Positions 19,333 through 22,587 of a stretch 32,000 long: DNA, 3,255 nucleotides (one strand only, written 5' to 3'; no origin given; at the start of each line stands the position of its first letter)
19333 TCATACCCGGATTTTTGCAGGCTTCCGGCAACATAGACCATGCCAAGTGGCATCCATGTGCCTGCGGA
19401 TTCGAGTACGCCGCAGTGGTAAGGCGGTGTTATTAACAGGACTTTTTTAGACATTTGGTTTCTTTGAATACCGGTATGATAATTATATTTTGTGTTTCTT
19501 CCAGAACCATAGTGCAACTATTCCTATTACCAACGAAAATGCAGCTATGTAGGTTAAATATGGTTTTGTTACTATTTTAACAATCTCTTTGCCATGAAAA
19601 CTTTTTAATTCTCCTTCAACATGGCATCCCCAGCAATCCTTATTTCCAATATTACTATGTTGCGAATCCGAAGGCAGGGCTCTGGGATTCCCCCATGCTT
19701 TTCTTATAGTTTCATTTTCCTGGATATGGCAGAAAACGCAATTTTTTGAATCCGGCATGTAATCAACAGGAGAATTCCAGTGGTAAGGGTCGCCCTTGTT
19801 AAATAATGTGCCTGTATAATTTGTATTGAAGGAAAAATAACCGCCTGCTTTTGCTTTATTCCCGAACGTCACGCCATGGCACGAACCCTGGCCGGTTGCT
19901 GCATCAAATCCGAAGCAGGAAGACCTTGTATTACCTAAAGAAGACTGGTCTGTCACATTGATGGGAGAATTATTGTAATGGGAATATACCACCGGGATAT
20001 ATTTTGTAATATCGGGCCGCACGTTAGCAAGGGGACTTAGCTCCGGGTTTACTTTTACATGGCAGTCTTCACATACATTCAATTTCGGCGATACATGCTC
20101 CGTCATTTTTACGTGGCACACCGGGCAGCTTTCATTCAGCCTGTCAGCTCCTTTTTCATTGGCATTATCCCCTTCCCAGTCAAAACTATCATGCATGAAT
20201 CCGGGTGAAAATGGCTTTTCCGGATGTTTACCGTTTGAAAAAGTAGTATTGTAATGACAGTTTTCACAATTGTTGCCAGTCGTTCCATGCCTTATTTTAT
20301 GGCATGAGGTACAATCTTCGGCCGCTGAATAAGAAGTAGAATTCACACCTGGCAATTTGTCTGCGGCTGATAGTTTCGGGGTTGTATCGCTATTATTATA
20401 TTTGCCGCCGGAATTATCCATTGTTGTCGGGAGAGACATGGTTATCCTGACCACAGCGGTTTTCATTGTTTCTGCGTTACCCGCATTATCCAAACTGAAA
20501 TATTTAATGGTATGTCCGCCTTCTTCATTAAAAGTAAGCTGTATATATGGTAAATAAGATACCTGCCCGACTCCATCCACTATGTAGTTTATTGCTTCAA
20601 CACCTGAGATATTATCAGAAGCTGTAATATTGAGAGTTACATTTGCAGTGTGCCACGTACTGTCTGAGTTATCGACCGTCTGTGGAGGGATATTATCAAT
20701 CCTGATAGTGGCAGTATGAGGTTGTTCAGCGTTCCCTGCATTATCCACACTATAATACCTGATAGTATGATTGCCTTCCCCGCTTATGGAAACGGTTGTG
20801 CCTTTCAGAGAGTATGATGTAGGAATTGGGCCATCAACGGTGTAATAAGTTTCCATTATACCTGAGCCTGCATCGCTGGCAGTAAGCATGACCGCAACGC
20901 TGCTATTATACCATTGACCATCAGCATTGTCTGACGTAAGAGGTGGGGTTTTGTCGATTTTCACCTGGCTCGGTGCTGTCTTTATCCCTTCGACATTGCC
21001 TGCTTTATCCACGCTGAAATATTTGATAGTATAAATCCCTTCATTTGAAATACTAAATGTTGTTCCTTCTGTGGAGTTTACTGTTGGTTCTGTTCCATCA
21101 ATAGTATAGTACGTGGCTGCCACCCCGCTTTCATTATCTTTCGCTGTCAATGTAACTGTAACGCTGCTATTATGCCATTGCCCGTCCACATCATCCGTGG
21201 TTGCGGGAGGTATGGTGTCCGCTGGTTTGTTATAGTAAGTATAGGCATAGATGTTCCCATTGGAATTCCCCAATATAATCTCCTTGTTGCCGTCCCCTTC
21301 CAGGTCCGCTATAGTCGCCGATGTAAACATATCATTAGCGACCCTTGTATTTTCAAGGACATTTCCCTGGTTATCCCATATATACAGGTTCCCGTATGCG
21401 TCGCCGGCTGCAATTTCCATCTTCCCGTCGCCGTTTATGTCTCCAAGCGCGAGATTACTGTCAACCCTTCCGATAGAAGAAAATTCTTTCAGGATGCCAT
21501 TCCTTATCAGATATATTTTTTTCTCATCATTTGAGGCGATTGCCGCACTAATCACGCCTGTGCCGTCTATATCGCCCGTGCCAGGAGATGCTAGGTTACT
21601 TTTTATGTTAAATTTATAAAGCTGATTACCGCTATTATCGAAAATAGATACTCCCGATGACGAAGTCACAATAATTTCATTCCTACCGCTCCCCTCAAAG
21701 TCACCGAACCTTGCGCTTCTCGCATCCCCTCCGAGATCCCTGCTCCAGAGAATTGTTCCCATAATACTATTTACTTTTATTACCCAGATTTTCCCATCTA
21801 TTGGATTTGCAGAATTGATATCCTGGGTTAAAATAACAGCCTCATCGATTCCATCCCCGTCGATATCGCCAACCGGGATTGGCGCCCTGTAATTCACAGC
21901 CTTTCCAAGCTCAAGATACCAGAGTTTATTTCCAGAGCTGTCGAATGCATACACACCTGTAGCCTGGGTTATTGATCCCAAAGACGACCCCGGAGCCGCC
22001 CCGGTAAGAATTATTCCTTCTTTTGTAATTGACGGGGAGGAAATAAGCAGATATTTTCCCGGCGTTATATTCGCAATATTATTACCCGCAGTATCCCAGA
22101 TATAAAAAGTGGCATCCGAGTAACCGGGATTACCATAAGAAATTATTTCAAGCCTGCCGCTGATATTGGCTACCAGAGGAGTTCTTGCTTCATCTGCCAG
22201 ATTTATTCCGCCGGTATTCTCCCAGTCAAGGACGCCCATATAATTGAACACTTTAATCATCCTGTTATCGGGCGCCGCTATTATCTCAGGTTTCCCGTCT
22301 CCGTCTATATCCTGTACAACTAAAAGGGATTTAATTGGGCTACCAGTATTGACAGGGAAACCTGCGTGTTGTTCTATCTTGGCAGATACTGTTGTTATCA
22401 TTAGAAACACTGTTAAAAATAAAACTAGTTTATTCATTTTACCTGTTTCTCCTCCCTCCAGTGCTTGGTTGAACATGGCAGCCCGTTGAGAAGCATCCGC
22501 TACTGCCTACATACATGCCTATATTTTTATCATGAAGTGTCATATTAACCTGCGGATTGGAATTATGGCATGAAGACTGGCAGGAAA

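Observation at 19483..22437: Unusual fusion: FG-GAP beta-propeller + 3.3 Ig-like repeats + hexahaem domain + C-terminal TM anchor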

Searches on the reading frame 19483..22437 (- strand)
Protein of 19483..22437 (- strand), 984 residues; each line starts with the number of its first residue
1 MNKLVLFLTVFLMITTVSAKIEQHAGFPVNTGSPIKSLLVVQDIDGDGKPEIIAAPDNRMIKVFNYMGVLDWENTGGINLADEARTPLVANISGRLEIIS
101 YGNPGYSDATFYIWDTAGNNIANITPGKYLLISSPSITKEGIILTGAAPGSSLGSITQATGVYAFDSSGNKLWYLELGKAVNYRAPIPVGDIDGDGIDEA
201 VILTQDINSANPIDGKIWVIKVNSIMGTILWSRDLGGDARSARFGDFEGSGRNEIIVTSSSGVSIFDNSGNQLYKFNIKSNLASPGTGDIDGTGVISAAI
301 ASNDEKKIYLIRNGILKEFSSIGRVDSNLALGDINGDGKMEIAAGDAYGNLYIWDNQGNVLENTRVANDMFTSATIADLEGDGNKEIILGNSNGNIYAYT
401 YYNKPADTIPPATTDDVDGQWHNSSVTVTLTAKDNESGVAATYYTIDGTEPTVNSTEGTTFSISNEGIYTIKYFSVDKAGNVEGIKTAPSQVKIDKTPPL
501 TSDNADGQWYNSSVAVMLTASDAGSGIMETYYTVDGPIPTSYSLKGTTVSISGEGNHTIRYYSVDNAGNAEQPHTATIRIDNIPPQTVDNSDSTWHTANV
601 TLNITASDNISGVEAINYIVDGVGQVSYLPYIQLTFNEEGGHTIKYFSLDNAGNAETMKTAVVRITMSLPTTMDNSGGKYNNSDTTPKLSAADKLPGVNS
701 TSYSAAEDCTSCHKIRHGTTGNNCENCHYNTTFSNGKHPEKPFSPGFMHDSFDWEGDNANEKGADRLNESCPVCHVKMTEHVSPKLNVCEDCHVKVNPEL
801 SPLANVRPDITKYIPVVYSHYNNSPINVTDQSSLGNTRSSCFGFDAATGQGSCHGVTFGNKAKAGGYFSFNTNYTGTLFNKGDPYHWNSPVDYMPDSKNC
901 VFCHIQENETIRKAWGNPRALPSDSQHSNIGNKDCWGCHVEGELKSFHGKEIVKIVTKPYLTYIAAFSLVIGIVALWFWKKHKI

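Call 5: search_protein_families(library=pfam, proteins=[window:19483-22437:-], max_evalue=0.01)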
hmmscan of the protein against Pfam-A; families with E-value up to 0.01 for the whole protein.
window:19483-22437:- (984 aa): 13 families
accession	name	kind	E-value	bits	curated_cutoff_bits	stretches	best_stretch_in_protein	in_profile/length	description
PF13517.12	FG-GAP_3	-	2.6e-16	60.4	26.9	3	333-388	1-60/61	FG-GAP-like repeat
PF13290.12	CHB_HEX_C_1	-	5.2e-16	58.8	22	2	423-487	7-67/67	Chitobiase/beta-hexosaminidase C-terminal domain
PF25292.1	Beta-prop_CGLA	-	5.8e-14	52.7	26.8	0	40-129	35-117/316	Lambda-carrageenase beta-propeller domain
PF01839.29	FG-GAP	-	1.3e-09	38.2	22.1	1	328-350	4-26/37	FG-GAP repeat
PF15907.11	Itfg2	-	6.3e-08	32.7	27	0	36-67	76-106/330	Integrin-alpha FG-GAP repeat-containing protein 2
PF13287.12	Fn3_assoc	-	1.1e-06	29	23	1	429-487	2-56/59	Fn3 associated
PF14783.12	BBS2_Mid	-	0.00013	22.4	27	0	39-66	2-29/108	Ciliary BBSome complex subunit 2, middle region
PF14522.11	Cytochrome_C7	-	0.00024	21.3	24.8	1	719-793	10-66/67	Cytochrome c7 and related cytochrome c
PF24893.1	DUF7743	-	0.00058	20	27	0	580-617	2-39/120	Domain of unknown function (DUF7743)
PF02494.22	HYR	-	0.0011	19.8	21.7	0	554-573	56-74/81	HYR domain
PF19077.6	Big_13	-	0.0033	18.3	27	0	553-582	73-102/102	Bacterial Ig-like domain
PF13570.13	Beta-prop_ACSF4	-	0.0036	17.2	133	0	342-454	188-288/329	Beta-alanine-activating enzyme, beta-propeller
PF23743.1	Beta-prop_BBS7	-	0.0038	17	27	0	368-403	218-253/299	BBS7 beta-propeller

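Call 6: search_protein_families(library=ncbifam, proteins=[window:19483-22437:-], max_evalue=0.01)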
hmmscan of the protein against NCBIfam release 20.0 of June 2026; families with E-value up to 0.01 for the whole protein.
window:19483-22437:- (984 aa): 2 families
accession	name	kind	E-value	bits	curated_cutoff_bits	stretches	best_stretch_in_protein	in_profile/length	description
NF047446.1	barrel_OmpL47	domain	1e-51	173.2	40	3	510-580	1-68/68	OmpL47-type beta-barrel domain-containing protein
NF047441.1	Lepto_OmpL47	equivalog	5.7e-26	91.9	250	3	509-670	70-235/336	multi-beta-barrel domain surface protein OmpL47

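Call 7: find_homologous_proteins(query=window:19483-22437:-, max_evalue=0.00001)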
Query window:19483-22437:- (984 aa): 330 proteins with E <= 0.00001 among 8000 candidates; the best 120 are listed.
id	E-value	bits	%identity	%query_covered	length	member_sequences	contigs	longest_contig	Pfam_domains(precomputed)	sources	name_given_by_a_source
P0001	0.0e+0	2079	91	100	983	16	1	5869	PF01839.30,PF25292.1,PF15907.12,PF13517.13,PF13287.13,PF14783.13,PF13290.14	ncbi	-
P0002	0.0e+0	1320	81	71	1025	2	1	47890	PF01839.30,PF02494.23,PF25292.1,PF15907.12,PF13517.13,PF13287.13,PF13290.14,PF19077.7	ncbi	ncbi:MAG: chitobiase/beta-hexosaminidase C-terminal domain-containing protein [Candidatus Methanoper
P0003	0.0e+0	1281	78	71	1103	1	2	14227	PF01839.30,PF25292.1,PF13517.13,PF13290.14,PF24893.1,PF19077.7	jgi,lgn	jgi:hypothetical protein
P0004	0.0e+0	1204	71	71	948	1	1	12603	PF01839.30,PF25292.1,PF15907.12,PF13517.13,PF13287.13,PF13290.14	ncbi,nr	ncbi:Uncharacterised protein [uncultured archaeon]|nr:Uncharacterised protein [uncultured archaeon]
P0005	0.0e+0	1046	71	67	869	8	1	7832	PF01839.30,PF25292.1,PF15907.12,PF13517.13,PF13290.14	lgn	-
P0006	1.5e-286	971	59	72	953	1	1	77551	PF01839.30,PF25292.1,PF15907.12,PF13517.13,PF13287.13,PF14783.13,PF20862.3,PF13290.14,PF22888.2,PF19077.7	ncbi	ncbi:MAG: FG-GAP-like repeat-containing protein [Candidatus Methanoperedens sp.]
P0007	2.4e-270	918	58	72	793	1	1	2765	PF01839.30,PF25292.1,PF15907.12,PF13517.13,PF13287.13,PF14783.13,PF13290.14,PF24893.1,PF19077.7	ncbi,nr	ncbi:MAG: FG-GAP-like repeat-containing protein, partial [Candidatus Methanoperedens sp.]|nr:FG-GAP-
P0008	3.1e-266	904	56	73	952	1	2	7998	PF01839.30,PF25292.1,PF15907.12,PF13517.13,PF13287.13,PF14783.13,PF13290.14,PF24893.1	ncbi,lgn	-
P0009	1.2e-262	892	56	71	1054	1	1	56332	PF01839.30,PF25292.1,PF15907.12,PF13517.13,PF13290.14,PF22888.2,PF19077.7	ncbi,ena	-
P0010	1.9e-261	888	56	71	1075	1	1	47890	PF01839.30,PF25292.1,PF15907.12,PF13517.13,PF13290.14,PF23743.2,PF19077.7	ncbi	ncbi:MAG: FG-GAP-like repeat-containing protein [Candidatus Methanoperedens sp.]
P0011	3.2e-251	854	55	72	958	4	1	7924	PF01839.30,PF25292.1,PF13517.13,PF13287.13,PF14783.13,PF13290.14,PF22888.2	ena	-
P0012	3.3e-246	838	55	71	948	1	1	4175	PF01839.30,PF25292.1,PF15907.12,PF13517.13,PF14783.13,PF13290.14,PF23743.2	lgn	-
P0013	8.5e-243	827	59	66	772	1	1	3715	PF01839.30,PF25292.1,PF15907.12,PF13517.13,PF13287.13,PF14783.13,PF13290.14,PF22888.2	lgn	-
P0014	1.3e-239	816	54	72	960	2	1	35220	PF01839.30,PF25292.1,PF15907.12,PF13517.13,PF13287.13,PF14783.13,PF13290.14,PF22888.2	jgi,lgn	jgi:hypothetical protein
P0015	9.2e-233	793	52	75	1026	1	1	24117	PF01839.30,PF25292.1,PF15907.12,PF13517.13,PF14783.13,PF13290.14,PF19077.7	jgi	jgi:hypothetical protein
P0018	3.3e-215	735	49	70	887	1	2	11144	PF01839.30,PF25292.1,PF15907.12,PF13517.13,PF14783.13,PF13290.14,PF13620.13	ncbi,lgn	-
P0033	1.8e-144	501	47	56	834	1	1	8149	PF01839.30,PF22352.3,PF00801.27,PF00404.25,PF25292.1,PF13517.13,PF14783.13,PF18911.7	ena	-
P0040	6.1e-106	374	43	51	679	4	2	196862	PF01839.30,PF25292.1,PF15907.12,PF13517.13,PF13287.13,PF13290.14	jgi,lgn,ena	-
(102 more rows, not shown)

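Call 12: find_encoding_contigs(protein=P0001, flank=10000, max_places=4)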
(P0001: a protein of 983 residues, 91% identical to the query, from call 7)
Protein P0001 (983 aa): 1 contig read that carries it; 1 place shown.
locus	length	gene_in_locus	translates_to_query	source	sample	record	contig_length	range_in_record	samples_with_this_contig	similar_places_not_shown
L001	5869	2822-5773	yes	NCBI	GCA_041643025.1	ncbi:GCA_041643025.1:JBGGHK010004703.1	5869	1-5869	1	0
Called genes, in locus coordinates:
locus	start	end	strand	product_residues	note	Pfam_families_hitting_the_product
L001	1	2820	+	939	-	?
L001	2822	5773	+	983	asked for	PF15907:Itfg2 (faint), PF01839:FG-GAP (faint), PF14783:BBS2_Mid (faint), PF25292:Beta-prop_CGLA (faint), PF13517:FG-GAP_3 (weak), PF13287:Fn3_assoc (faint), PF13290:CHB_HEX_C_1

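Call 14: find_encoding_contigs(protein=P0002, flank=10000, max_places=3)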
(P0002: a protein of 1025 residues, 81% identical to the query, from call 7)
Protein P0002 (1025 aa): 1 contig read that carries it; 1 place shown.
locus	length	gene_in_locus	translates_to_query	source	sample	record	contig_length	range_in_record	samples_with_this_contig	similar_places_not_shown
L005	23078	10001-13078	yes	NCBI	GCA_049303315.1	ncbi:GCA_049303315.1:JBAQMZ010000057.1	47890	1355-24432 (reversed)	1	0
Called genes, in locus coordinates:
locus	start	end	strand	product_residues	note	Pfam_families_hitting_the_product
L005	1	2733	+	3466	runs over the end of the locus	PF14522:Cytochrome_C7 (faint), PF14537:Cytochrom_c3_2 (faint), PF22113:Mtrc-MtrF_II-IV_dom (weak)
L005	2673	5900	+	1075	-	PF01839:FG-GAP (faint), PF13517:FG-GAP_3, PF15907:Itfg2 (faint), PF25292:Beta-prop_CGLA (faint), PF23743:Beta-prop_BBS7 (faint), PF13517:FG-GAP_3, PF13290:CHB_HEX_C_1 (weak), PF19077:Big_13 (faint)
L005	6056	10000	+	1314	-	PF02085:Cytochrom_CIII (faint), PF14522:Cytochrome_C7 (faint), PF14537:Cytochrom_c3_2 (faint), PF09699:Paired_CXXCH_1 (faint), PF22113:Mtrc-MtrF_II-IV_dom (weak)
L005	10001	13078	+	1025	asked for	PF15907:Itfg2 (faint), PF25292:Beta-prop_CGLA (faint), PF01839:FG-GAP (faint), PF13517:FG-GAP_3 (weak), PF02494:HYR (faint), PF13287:Fn3_assoc (faint), PF13290:CHB_HEX_C_1, PF13290:CHB_HEX_C_1 (weak), +1 more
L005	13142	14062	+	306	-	PF22113:Mtrc-MtrF_II-IV_dom (faint)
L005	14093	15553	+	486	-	PF02310:B12-binding, PF04055:Radical_SAM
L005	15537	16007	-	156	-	PF00085:Thioredoxin, PF03190:Thioredox_DsbH, PF13899:Thioredoxin_7, PF13098:Thioredoxin_2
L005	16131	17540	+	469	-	PF05140:ResB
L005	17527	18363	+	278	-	PF01578:Cytochrom_C_asm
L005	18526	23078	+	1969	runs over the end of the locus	PF13620:CarboxypepD_reg, PF13715:CarbopepD_reg_2, PF22904:NOMO1-like_2nd (faint), PF13620:CarboxypepD_reg, PF13715:CarbopepD_reg_2 (weak), PF01835:MG2 (weak), PF14522:Cytochrome_C7 (faint), PF22113:Mtrc-MtrF_II-IV_dom, +1 more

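Call 22: find_encoding_contigs(protein=P0006, flank=10000, max_places=2)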
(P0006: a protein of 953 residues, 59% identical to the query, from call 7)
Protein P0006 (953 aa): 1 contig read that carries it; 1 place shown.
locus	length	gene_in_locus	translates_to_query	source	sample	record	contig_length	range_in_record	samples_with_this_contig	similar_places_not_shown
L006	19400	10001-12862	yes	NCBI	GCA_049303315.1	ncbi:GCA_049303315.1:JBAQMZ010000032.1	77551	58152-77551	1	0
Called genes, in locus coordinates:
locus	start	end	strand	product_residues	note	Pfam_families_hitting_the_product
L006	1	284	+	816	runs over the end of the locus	PF04851:ResIII, PF00270:DEAD, PF00271:Helicase_C, PF19131:DUF5814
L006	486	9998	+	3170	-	PF14537:Cytochrom_c3_2 (faint), PF14522:Cytochrome_C7 (faint), PF22113:Mtrc-MtrF_II-IV_dom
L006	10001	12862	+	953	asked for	PF15907:Itfg2 (faint), PF25292:Beta-prop_CGLA (faint), PF01839:FG-GAP (faint), PF14783:BBS2_Mid (faint), PF13517:FG-GAP_3, PF13287:Fn3_assoc (weak), PF13290:CHB_HEX_C_1, PF22888:FIMAH (weak), +2 more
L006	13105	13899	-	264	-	PF01875:Memo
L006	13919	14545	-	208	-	PF00318:Ribosomal_S2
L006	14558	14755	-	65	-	PF01192:RNA_pol_Rpb6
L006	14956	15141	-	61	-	PF01194:RNA_pol_N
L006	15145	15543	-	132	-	PF00380:Ribosomal_S9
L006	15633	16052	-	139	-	PF00572:Ribosomal_L13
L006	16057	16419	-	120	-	PF17135:Ribosomal_L18, PF00828:Ribosomal_L27A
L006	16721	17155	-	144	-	PF01850:PIN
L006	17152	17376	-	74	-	-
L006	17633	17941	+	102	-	PF01402:RHH_1 (weak)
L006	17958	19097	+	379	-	PF00091:Tubulin, PF12327:FtsZ_C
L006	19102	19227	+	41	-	-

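Call 23: find_encoding_contigs(protein=P0009, flank=10000, max_places=2)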
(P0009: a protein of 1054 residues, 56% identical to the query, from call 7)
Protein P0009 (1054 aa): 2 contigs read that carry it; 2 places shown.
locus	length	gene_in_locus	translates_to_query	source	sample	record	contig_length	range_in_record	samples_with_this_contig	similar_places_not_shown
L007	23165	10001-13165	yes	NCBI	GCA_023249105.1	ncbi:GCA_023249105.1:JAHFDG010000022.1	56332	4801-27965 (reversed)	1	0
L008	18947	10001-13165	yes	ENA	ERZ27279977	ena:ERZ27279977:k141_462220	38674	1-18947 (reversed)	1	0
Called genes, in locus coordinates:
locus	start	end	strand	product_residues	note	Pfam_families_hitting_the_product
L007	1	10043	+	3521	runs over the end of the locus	PF14522:Cytochrome_C7 (faint), PF14537:Cytochrom_c3_2 (faint), PF22113:Mtrc-MtrF_II-IV_dom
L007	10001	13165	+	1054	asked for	PF25292:Beta-prop_CGLA (faint), PF01839:FG-GAP (faint), PF13517:FG-GAP_3 (weak), PF15907:Itfg2 (faint), PF13517:FG-GAP_3 (weak), PF19077:Big_13 (faint), PF13290:CHB_HEX_C_1 (weak), PF22888:FIMAH (weak)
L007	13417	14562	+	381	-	PF02005:TRM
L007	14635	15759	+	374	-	PF13289:SIR2_2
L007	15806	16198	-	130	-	PF01850:PIN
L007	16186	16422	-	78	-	-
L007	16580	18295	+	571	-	PF00682:HMGL-like, PF25919:BSH_CusB (faint), PF02436:PYC_OADA, PF00364:Biotin_lipoyl, PF25917:BSH_RND (weak), PF25984:BSH_YknX (faint)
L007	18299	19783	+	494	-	PF00289:Biotin_carb_N, PF02786:CPSase_L_D2, PF07478:Dala_Dala_lig_C, PF08443:RimK (faint), PF02785:Biotin_carb_C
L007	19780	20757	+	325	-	PF08279:HTH_11, PF03099:BPL_LplA_LipB, PF16917:BPL_LplA_LipB_2 (weak), PF21948:LplA-B_cat (faint), PF02237:BPL_C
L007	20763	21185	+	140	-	-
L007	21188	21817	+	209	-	-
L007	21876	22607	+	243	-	-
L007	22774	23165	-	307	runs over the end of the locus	-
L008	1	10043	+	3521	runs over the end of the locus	PF14522:Cytochrome_C7 (faint), PF14537:Cytochrom_c3_2 (faint), PF22113:Mtrc-MtrF_II-IV_dom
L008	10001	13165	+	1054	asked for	PF25292:Beta-prop_CGLA (faint), PF01839:FG-GAP (faint), PF13517:FG-GAP_3 (weak), PF15907:Itfg2 (faint), PF13517:FG-GAP_3 (weak), PF19077:Big_13 (faint), PF13290:CHB_HEX_C_1 (weak), PF22888:FIMAH (weak)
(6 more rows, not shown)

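Call 37: search_protein_families(library=ncbifam, proteins=[P0002], max_evalue=10)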
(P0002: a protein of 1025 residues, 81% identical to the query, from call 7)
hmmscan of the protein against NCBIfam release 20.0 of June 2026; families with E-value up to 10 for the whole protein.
P0002 (1025 aa): 5 families
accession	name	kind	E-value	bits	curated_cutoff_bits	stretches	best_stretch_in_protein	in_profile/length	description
NF047446.1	barrel_OmpL47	domain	8.3e-70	231.2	40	6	515-583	3-68/68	OmpL47-type beta-barrel domain-containing protein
NF047441.1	Lepto_OmpL47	equivalog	1.1e-43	150.2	250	4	512-711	70-281/336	multi-beta-barrel domain surface protein OmpL47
NF052506.1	PA5033_fam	subfamily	3.5e-07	29.3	100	1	245-401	118-277/284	PA5033 family protein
NF046077.1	LPS_M949_RS01915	subfamily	0.049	13.6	60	1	243-262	69-88/154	M949_RS01915 family surface polysaccharide biosynthesis protein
TIGR00196.1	yjeF_cterm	hypoth_equivalog_domain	0.12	11.6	129.85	1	246-309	173-235/277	NAD(P)H-hydrate dehydratase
